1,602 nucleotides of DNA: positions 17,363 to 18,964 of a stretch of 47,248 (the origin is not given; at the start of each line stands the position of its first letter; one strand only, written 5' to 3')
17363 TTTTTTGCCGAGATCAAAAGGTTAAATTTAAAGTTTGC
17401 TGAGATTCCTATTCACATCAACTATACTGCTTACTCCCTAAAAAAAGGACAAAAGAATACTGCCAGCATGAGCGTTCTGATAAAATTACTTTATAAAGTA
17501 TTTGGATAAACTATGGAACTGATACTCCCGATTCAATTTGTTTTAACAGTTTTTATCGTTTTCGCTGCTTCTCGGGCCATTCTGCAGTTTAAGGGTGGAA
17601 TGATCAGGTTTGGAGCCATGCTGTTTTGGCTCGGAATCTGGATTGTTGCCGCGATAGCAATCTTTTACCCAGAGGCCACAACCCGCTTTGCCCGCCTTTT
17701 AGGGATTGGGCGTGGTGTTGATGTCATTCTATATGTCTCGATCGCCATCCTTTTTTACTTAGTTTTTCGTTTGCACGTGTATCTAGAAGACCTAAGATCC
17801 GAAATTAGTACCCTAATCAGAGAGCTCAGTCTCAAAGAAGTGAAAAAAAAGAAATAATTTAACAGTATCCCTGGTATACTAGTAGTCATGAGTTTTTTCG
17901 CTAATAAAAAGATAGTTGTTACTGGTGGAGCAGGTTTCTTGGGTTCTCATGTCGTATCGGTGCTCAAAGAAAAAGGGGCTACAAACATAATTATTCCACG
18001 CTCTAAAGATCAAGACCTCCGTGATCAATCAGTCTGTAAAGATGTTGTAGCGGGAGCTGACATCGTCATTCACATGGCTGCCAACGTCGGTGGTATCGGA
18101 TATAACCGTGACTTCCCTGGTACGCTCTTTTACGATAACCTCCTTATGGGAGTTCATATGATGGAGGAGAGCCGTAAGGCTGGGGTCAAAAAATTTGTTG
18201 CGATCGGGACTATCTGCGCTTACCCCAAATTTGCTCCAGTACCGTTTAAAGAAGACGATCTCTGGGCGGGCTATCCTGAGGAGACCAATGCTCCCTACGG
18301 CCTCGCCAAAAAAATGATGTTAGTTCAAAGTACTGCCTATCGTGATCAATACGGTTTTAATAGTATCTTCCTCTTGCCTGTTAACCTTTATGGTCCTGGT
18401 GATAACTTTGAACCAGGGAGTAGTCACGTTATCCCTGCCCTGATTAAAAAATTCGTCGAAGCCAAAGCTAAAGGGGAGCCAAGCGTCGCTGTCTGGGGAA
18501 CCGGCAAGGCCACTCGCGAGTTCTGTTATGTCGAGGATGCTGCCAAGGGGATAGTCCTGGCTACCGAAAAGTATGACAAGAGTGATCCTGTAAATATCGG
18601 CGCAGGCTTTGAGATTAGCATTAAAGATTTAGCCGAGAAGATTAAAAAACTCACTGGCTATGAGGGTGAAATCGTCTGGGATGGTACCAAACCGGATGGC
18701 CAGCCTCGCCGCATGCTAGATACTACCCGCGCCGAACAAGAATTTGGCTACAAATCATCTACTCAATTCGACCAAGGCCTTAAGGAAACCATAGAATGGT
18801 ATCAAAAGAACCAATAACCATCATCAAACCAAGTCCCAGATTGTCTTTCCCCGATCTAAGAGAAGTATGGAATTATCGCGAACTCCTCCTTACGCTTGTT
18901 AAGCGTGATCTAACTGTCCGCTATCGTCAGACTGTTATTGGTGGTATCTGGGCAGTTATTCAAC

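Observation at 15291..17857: DUF2142 polytopic protein + anchor-less GT2 + DUF2304 mini-membrane protein: candidate uncharacterised three-component extracytoplasmic glycosylation system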

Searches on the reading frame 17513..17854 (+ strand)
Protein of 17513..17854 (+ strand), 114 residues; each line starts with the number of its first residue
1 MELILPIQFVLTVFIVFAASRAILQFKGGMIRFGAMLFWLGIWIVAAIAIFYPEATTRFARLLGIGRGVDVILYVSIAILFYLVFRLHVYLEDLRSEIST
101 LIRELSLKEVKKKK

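Call 3: search_protein_families(library=pfam, proteins=[window:17513-17854:+], max_evalue=0.01)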
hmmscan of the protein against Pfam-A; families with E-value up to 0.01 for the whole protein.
window:17513-17854:+ (114 aa): 1 family
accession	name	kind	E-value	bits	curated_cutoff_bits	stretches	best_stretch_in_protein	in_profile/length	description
PF10066.14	DUF2304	-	2.1e-22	79.8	25.5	1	7-109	2-104/106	Uncharacterized conserved protein (DUF2304)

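Call 4: search_protein_families(library=ncbifam, proteins=[window:17513-17854:+], max_evalue=0.01)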
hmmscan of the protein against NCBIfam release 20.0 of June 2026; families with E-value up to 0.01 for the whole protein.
window:17513-17854:+ (114 aa): 0 families

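Call 16: find_homologous_proteins(query=window:17513-17854:+, max_evalue=0.001)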
Query window:17513-17854:+ (114 aa): 180 proteins with E <= 0.001 among 191 candidates; the best 120 are listed.
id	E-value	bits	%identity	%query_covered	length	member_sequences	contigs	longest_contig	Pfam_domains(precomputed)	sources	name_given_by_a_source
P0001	2.4e-62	226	97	100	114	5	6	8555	PF10066.15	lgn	-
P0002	4.2e-58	212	89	100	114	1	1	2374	PF10066.15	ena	-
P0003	1.3e-57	210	88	100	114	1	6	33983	PF10066.15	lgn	-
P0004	8.1e-57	208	89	100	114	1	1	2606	PF10066.15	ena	-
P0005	1.1e-56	208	87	100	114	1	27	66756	PF10066.15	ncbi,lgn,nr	ncbi:DUF2304 domain-containing protein [Candidatus Microgenomates bacterium]|nr:DUF2304 family prote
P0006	1.4e-53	198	83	100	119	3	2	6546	PF10066.15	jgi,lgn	-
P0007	3.9e-53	196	82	100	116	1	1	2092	PF10066.15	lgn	-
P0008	6.8e-53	195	82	99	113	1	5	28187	PF10066.15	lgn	-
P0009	3.2e-52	193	81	100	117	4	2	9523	PF10066.15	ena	-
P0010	3.8e-52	193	81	100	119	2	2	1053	PF10066.15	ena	-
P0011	4.8e-51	189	78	100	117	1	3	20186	PF10066.15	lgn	-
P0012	1.3e-50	188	78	100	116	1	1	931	PF10066.15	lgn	-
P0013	2.3e-50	187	77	100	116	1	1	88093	PF10066.15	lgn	-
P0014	6.0e-50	186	83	87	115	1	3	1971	PF10066.15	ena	-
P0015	1.4e-49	185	78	98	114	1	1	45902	PF10066.15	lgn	-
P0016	1.4e-49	185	75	100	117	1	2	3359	PF10066.15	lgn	-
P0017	2.0e-49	184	78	87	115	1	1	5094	PF10066.15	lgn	-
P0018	2.1e-49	184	77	100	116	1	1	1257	PF10066.15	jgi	jgi:small membrane protein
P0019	3.7e-49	183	78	86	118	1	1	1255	PF10066.15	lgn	-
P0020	5.5e-49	183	77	89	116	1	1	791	PF10066.15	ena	-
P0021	6.2e-49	183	76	100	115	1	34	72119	PF10066.15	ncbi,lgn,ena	-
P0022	7.1e-49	182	80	89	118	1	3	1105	PF10066.15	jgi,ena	-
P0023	9.3e-49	182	75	100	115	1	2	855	PF10066.15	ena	-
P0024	1.8e-48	181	75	100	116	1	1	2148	PF10066.15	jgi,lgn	jgi:hypothetical protein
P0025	2.2e-48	181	77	98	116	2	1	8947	PF10066.15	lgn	-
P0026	3.9e-48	180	75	100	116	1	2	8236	PF10066.15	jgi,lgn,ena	-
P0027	4.0e-48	180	75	100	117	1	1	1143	PF10066.15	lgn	-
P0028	7.5e-48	179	76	100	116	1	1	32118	PF10066.15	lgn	-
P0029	1.0e-47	179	76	97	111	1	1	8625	PF10066.15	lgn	-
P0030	1.1e-47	179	75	100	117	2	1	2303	PF10066.15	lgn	-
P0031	1.2e-47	179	76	98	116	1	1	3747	PF10066.15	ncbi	-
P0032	1.3e-47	178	74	100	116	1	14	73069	PF10066.15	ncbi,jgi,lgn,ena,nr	ncbi:MAG: hypothetical protein ACD_40C00213G0046 [uncultured bacterium]|nr:MAG: hypothetical protein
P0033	1.3e-47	178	74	100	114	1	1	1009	PF10066.15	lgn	-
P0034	1.9e-47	178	73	100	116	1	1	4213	PF10066.15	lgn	-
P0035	2.9e-47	177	75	100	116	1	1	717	PF10066.15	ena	-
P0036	2.9e-47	177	77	89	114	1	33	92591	PF10066.15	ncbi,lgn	-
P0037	3.3e-47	177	73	100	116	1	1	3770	PF10066.15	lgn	-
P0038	3.4e-47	177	77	89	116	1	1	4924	PF10066.15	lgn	-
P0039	4.6e-47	177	75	100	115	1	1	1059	PF10066.15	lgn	-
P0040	5.0e-47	177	75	100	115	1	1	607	PF10066.15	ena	-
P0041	5.4e-47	176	71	99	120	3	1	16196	PF10066.15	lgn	-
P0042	5.8e-47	176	75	100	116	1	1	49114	PF10066.15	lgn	-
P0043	7.6e-47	176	72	100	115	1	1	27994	PF10066.15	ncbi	-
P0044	7.9e-47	176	74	100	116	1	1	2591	PF10066.15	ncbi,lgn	-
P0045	8.7e-47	176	74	85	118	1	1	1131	PF10066.15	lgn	-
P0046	8.9e-47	176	74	100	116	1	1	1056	PF10066.15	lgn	-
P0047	9.3e-47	176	72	100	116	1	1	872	PF10066.15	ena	-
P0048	9.4e-47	176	76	89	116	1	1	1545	PF10066.15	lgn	-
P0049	9.4e-47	176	71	100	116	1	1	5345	PF10066.15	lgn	-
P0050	9.8e-47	176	74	100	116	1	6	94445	PF10066.15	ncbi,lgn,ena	-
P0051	1.0e-46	175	73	98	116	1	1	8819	PF10066.15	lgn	-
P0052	1.1e-46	175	77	89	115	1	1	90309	PF10066.15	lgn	-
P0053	1.5e-46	175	73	100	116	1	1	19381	PF10066.15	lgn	-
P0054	1.6e-46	175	74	100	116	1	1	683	PF10066.15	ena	-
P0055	1.7e-46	175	76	89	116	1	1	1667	PF10066.15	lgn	-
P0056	1.8e-46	175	74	100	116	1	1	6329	PF10066.15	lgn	-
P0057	2.0e-46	175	73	98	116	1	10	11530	PF10066.15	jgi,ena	-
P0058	2.5e-46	174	73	100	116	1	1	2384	PF10066.15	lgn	-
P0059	2.5e-46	174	71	100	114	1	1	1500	PF10066.15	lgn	-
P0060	3.8e-46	174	74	86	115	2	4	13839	PF10066.15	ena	-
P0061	4.0e-46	174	71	100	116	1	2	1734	PF10066.15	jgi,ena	-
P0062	4.5e-46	173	72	100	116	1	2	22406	PF10066.15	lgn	-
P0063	5.8e-46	173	73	89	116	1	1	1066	PF10066.15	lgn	-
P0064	6.0e-46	173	75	88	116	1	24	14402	PF10066.15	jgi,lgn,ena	-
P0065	7.0e-46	173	70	100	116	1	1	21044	PF10066.15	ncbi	-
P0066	7.1e-46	173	71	100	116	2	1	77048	PF10066.15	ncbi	-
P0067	8.1e-46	173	74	89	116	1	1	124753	PF10066.15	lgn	-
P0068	8.4e-46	173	74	100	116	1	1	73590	PF10066.15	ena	-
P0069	8.7e-46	173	70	100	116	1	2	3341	PF10066.15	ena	-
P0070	1.1e-45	172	73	100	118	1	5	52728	PF10066.15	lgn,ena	-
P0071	1.3e-45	172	71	100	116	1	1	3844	PF10066.15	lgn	-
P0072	1.4e-45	172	71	100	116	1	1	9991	PF10066.15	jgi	jgi:hypothetical protein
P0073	1.6e-45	172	69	100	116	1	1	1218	PF10066.15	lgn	-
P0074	1.7e-45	172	74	89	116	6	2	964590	PF10066.15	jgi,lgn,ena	jgi:hypothetical protein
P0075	1.7e-45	172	73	89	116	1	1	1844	PF10066.15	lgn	-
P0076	1.9e-45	171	72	100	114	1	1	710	PF10066.15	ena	-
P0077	2.2e-45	171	71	100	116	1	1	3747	PF10066.15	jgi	jgi:small membrane protein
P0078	2.4e-45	171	71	98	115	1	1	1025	PF10066.15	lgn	-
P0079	2.5e-45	171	74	89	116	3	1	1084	PF10066.15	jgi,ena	-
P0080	3.5e-45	171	71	98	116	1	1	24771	PF10066.15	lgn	-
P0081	3.5e-45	171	74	83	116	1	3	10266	PF10066.15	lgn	-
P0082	3.6e-45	171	70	89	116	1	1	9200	PF10066.15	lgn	-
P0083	3.9e-45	170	71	86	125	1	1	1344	PF10066.15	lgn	-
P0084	4.4e-45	170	73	89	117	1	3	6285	PF10066.15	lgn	-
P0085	5.2e-45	170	75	89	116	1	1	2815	PF10066.15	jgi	jgi:small membrane protein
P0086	5.6e-45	170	71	98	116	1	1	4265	PF10066.15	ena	-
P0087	5.7e-45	170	73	88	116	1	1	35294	PF10066.15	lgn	-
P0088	7.2e-45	170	68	100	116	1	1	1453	PF10066.15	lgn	-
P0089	9.9e-45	169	68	100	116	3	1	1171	PF10066.15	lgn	-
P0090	1.3e-44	169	71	100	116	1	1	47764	PF10066.15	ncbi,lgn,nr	ncbi:DUF2304 family protein [Candidatus Woesebacteria bacterium]|nr:DUF2304 family protein [Candidat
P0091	1.9e-44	168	70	98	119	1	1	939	PF10066.15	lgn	-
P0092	2.0e-44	168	74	88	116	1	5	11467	PF10066.15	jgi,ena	-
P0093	2.0e-44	168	68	100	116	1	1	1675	PF10066.15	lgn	-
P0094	2.4e-44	168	69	100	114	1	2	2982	PF10066.15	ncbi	-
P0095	2.5e-44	168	73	89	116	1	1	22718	PF10066.15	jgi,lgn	jgi:hypothetical protein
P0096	2.9e-44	168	74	89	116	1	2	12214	PF10066.15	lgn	-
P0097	3.2e-44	167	72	97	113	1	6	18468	PF10066.15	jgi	jgi:hypothetical protein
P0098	4.5e-44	167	68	100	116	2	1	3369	PF10066.15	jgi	jgi:hypothetical protein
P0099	4.9e-44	167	70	100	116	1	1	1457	PF10066.15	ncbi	-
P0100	9.5e-44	166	69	89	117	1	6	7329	PF10066.15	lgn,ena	-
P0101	1.1e-43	166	67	100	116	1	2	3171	PF10066.15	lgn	-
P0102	1.6e-43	165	68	99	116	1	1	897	PF10066.15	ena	-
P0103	2.1e-43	165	70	89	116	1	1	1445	PF10066.15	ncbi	-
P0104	2.2e-43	165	68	100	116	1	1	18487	PF10066.15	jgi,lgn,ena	-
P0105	2.2e-43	165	73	96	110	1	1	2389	PF10066.15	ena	-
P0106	3.2e-43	164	67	100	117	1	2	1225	PF10066.15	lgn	-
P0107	5.6e-43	163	67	100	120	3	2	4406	PF10066.15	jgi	jgi:hypothetical protein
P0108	5.6e-43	163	66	89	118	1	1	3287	PF10066.15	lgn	-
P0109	5.8e-43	163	66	100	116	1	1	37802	PF10066.15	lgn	-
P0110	6.5e-43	163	71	83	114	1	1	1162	PF10066.15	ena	-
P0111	7.7e-43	163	68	100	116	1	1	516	PF10066.15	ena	-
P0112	8.1e-43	163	72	83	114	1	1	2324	PF10066.15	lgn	-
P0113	1.1e-42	163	66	96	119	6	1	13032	PF10066.15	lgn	-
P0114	1.1e-42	163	68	100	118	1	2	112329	PF10066.15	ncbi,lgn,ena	-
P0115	1.2e-42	162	66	100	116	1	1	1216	PF10066.15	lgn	-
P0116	1.4e-42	162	64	100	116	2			PF10066.15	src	-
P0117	2.0e-42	162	68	100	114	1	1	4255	PF10066.15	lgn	-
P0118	2.9e-42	161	71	100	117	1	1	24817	PF10066.15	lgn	-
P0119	7.9e-42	160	68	100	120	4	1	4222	PF10066.15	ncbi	-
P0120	8.5e-42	160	68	99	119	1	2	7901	PF10066.15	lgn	-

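Call 29: find_related_loci(query=A2, collection=genome_contigs, flank=8000)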
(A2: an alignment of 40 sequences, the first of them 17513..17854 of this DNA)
Query A2 (114 aa) in genome_contigs; peptide patterns used: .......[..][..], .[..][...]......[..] (x = any residue, [..] = any of these).
131 stretches matched a pattern; 28 encode a relative of the query (tblastn E <= 1e-3); 28 distinct loci.
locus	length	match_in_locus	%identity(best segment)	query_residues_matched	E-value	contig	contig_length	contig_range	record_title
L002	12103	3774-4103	86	1-110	2e-60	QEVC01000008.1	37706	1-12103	MAG: Candidatus Microgenomates bacterium isolate GWF J3_scaffold_885, whole genome shotgun sequence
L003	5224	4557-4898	76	1-114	8e-56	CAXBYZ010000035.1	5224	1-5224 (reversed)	MAG TPA_asm: uncultured bacterium isolate SRR3724644_binner12_Refined_54 genome assembly, contig: ERZ4200978.5079, whole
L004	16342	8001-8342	74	1-114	9e-54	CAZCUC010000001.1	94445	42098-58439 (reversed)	MAG TPA_asm: uncultured Pseudomonadales bacterium isolate SRP286056_co1_428 genome assembly, contig: NODE_173_length_944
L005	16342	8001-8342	72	1-114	2e-53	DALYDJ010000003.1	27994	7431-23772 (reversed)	MAG TPA_asm: Candidatus Woesebacteria bacterium isolate CTOTU14224 NODE_355_length_27994_cov_3.714342, whole genome shot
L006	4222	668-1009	68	1-114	3e-49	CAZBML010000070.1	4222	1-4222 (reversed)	MAG TPA_asm: uncultured Pseudomonadales bacterium isolate SRP278252_co2_164 genome assembly, contig: NODE_46080_length_4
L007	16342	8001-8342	68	1-114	6e-49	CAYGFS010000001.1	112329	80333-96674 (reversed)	MAG TPA_asm: uncultured Pseudomonadales bacterium isolate ERP113451_co1_9 genome assembly, contig: NODE_76_length_112329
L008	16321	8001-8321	48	8-114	8e-31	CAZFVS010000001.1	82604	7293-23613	MAG TPA_asm: uncultured Gammaproteobacteria bacterium isolate SRP269290_co2_8 genome assembly, contig: NODE_201_length_8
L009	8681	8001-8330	47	5-114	8e-31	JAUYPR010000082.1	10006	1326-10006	MAG: bacterium isolate C4_metabat.bin.46 C4_k141_252389, whole genome shotgun sequence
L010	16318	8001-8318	52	7-114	1e-29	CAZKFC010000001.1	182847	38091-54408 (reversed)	MAG TPA_asm: uncultured Methanosarcinales archaeon isolate binchicken_co19_615 genome assembly, contig: NODE_16_length_1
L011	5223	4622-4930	50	7-109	2e-29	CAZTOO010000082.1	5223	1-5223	MAG TPA_asm: uncultured Methanosarcinales archaeon isolate binchicken_co150_768 genome assembly, contig: NODE_47514_leng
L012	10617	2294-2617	44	7-114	3e-28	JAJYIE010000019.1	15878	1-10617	MAG: bacterium isolate DBS2-1.bin109 NODE_6695_length_15878_cov_1.566885, whole genome shotgun sequence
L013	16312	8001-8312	46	6-109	5e-27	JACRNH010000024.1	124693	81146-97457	MAG: Candidatus Collierbacteria bacterium isolate NC_groundwater_1930_Pr3_S-0.2um_42_7 scaffold_615876, whole genome sho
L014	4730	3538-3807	51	20-109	2e-25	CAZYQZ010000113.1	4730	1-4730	MAG TPA_asm: uncultured Gammaproteobacteria bacterium isolate SRP292972_co1_80 genome assembly, contig: NODE_7247_length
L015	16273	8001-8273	44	20-110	3e-25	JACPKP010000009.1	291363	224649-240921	MAG: Candidatus Daviesbacteria bacterium isolate NC_groundwater_498_Ag_S-0.1um_40_17 S35_SO-1_scaffold_95576, whole geno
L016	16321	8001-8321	44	7-113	6e-25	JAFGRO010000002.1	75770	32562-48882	MAG: Candidatus Woesearchaeota archaeon isolate Zod_Metabat.833 k87_79065, whole genome shotgun sequence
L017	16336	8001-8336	36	3-114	2e-22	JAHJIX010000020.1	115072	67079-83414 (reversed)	MAG: Patescibacteria group bacterium isolate Modern_marine_rock_biofilm.mb.118 Modern_marine_roc.mb.118_k141_686917, who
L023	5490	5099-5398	37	6-105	3e-18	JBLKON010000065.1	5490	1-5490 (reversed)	MAG: Candidatus Woesearchaeota archaeon isolate MAG.180 NODE_34613_length_5490_cov_4.398670, whole genome shotgun sequen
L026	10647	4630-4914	33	21-114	4e-11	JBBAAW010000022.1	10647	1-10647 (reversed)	MAG: Patescibacteria group bacterium isolate SO_2017_GW3_51 scaffold_3089_c1_OW296A_2017, whole genome shotgun sequence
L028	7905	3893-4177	33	21-114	1e-9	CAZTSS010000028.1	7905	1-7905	MAG TPA_asm: uncultured Candidatus Saccharibacteria bacterium isolate SRP239243_co2_16 genome assembly, contig: NODE_162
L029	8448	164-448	28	21-114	6e-9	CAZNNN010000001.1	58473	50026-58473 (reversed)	MAG TPA_asm: uncultured Candidatus Saccharibacteria bacterium isolate binchicken_co387_497 genome assembly, contig: NODE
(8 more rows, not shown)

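Call 53: search_protein_families(library=pfam, proteins=[L007:5872-7317:+, L008:6118-7263:+, L012:383-1516:+, L015:6082-7227:+, L014:821-2029:+, L017:6780-7994:+, L028:4119-5930:+, L026:4904-6688:+, L029:420-2222:+, L023:1608-4391:-], max_evalue=0.01)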
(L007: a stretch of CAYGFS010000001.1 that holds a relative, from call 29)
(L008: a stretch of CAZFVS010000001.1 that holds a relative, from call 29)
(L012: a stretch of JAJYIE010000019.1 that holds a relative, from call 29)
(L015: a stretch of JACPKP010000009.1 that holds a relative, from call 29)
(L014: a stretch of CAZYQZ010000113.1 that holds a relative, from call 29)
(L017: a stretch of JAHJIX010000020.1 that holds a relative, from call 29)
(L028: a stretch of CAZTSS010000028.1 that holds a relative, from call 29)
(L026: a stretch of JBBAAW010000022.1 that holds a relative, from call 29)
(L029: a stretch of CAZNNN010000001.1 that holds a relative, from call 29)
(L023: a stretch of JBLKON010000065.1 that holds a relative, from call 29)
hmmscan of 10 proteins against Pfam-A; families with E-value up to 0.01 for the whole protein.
L007:5872-7317:+ (482 aa): 1 family
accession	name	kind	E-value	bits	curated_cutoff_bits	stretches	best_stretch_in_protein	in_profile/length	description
PF13231.12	PMT_2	-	1.5e-06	29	26.1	1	77-227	4-158/160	Dolichyl-phosphate-mannose-protein mannosyltransferase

L008:6118-7263:+ (382 aa): 1 family
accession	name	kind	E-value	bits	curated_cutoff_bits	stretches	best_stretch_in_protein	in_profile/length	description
PF04188.19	Mannosyl_trans2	-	1.5e-08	34.9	22.4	1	45-241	45-253/443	Mannosyltransferase (PIG-V)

L012:383-1516:+ (378 aa): 0 families

L015:6082-7227:+ (382 aa): 1 family
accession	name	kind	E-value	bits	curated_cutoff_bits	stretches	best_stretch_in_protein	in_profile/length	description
PF04188.19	Mannosyl_trans2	-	8.9e-09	35.6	22.4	1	44-238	44-250/443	Mannosyltransferase (PIG-V)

L014:821-2029:+ (403 aa): 1 family
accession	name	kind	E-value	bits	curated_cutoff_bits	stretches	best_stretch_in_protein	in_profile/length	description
PF04188.19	Mannosyl_trans2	-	5e-05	23.3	22.4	1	14-257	15-258/443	Mannosyltransferase (PIG-V)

L017:6780-7994:+ (405 aa): 0 families

L028:4119-5930:+ (604 aa): 0 families

L026:4904-6688:+ (595 aa): 1 family
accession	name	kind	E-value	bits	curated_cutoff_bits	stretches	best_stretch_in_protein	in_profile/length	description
PF13231.12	PMT_2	-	1.1e-06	29.4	26.1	1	123-282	7-160/160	Dolichyl-phosphate-mannose-protein mannosyltransferase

L029:420-2222:+ (601 aa): 1 family
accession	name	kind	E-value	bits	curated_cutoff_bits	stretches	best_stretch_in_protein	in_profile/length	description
PF13231.12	PMT_2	-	3.4e-07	31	26.1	1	134-288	12-160/160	Dolichyl-phosphate-mannose-protein mannosyltransferase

L023:1608-4391:- (928 aa): 2 families
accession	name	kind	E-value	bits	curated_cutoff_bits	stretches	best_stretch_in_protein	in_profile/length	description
PF02516.20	STT3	-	4.5e-21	76.3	24.5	1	121-562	20-403/405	Oligosaccharyl transferase STT3, N-terminal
PF21436.2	STT3-PglB_core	-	1.4e-05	26.1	23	1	600-662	4-65/131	STT3/PglB/AglB core domain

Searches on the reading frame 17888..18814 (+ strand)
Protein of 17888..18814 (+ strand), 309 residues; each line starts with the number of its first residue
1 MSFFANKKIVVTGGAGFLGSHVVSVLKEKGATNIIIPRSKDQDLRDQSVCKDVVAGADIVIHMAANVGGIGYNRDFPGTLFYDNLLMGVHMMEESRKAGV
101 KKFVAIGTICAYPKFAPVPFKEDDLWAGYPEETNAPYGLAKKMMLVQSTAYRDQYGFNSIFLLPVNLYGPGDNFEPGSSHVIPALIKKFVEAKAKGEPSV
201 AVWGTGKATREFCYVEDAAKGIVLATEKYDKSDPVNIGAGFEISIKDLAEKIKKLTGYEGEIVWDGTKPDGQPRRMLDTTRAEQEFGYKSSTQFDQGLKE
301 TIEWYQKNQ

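Call 3: search_protein_families(library=pfam, proteins=[window:17888-18814:+], max_evalue=0.01)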
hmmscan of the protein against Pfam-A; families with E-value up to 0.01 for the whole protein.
window:17888-18814:+ (309 aa): 8 families
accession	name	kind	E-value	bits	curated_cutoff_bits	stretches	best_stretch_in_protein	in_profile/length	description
PF01370.27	Epimerase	-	1.8e-55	188.4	20.9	1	9-238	1-240/240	NAD dependent epimerase/dehydratase family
PF16363.11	GDP_Man_Dehyd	-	3e-27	96.4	27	1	42-301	59-332/332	GDP-mannose 4,6 dehydratase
PF01073.25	3Beta_HSD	-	1.6e-09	37.7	22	1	42-231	52-234/280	3-beta hydroxysteroid dehydrogenase/isomerase family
PF02719.21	Polysacc_synt_2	-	1.2e-06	28.4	20.2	0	43-108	62-128/293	Polysaccharide biosynthesis protein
PF13460.12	NAD_binding_10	-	2.9e-05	24.4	27.2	1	41-115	45-105/184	NAD(P)H-binding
PF04321.23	RmlD_sub_bind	-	0.00022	20.9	27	1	8-65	2-60/287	RmlD substrate binding domain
PF08659.16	KR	-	0.0011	19.4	22.6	1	10-43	4-38/180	KR domain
PF05368.20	NmrA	-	0.0013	18.8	27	0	6-40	2-37/298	NmrA-like family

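Call 64: search_protein_families(library=ncbifam, proteins=[window:17888-18814:+], max_evalue=0.00001)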
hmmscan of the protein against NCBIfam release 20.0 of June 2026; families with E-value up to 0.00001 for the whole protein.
window:17888-18814:+ (309 aa): 18 families
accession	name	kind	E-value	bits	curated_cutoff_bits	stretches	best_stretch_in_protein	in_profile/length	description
NF047922.1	GDPFucSynFcl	equivalog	3.9e-87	292.5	500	1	6-308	2-304/308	GDP-L-fucose synthase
TIGR04180.1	EDH_00030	hypoth_equivalog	4.5e-27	94.9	475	1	43-268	57-268/297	NAD-dependent 4,6-dehydratase LegB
TIGR01179.1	galE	equivalog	2.2e-26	92.5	262.3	1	42-308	54-328/332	UDP-glucose 4-epimerase GalE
TIGR01181.1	dTDP_gluc_dehyt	equivalog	7.5e-26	91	365.1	1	43-309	58-315/321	dTDP-glucose 4,6-dehydratase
NF007490.0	PRK10084.1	subfamily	3.9e-16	59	649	1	134-309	164-338/361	dTDP-glucose 4,6-dehydratase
NF042422.1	oxyalk_red_OleD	equivalog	6.4e-15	55.3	580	1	8-230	2-219/329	2-alkyl-3-oxoalkanoate reductase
NF007956.0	PRK10675.1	subfamily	1.9e-14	53.6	394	1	40-308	55-332/338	UDP-glucose 4-epimerase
TIGR02197.1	heptose_epim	equivalog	2.4e-14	53.3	274.6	1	9-307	1-315/316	ADP-glyceromanno-heptose 6-epimerase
TIGR03466.1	HpnA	hypoth_equivalog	4.7e-13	48.7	367.65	1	8-257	2-247/327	hopanoid-associated sugar epimerase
TIGR02622.1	CDP_4_6_dhtase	equivalog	5.9e-13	48.7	278.45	1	41-307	60-332/352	CDP-glucose 4,6-dehydratase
NF011728.1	PRK15181.1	equivalog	6.9e-13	48.3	760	1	41-306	75-338/348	Vi polysaccharide biosynthesis UDP-N-acetylglucosaminuronic acid C-4 epimerase TviC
NF007582.0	PRK10217.1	equivalog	1.3e-12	47.5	698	1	130-308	153-334/355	dTDP-glucose 4,6-dehydratase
NF052578.1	StrlDmthSdmBMthl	equivalog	3.9e-10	40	600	1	41-258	49-247/328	sterol demethylase protein SdmB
NF008360.0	PRK11150.1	equivalog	1e-07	31.5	452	0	9-37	2-30/310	ADP-glyceromanno-heptose 6-epimerase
NF042423.1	oxyalk_red_Shew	equivalog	4.4e-07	29.3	580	1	7-244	9-239/331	2-alkyl-3-oxoalkanoate reductase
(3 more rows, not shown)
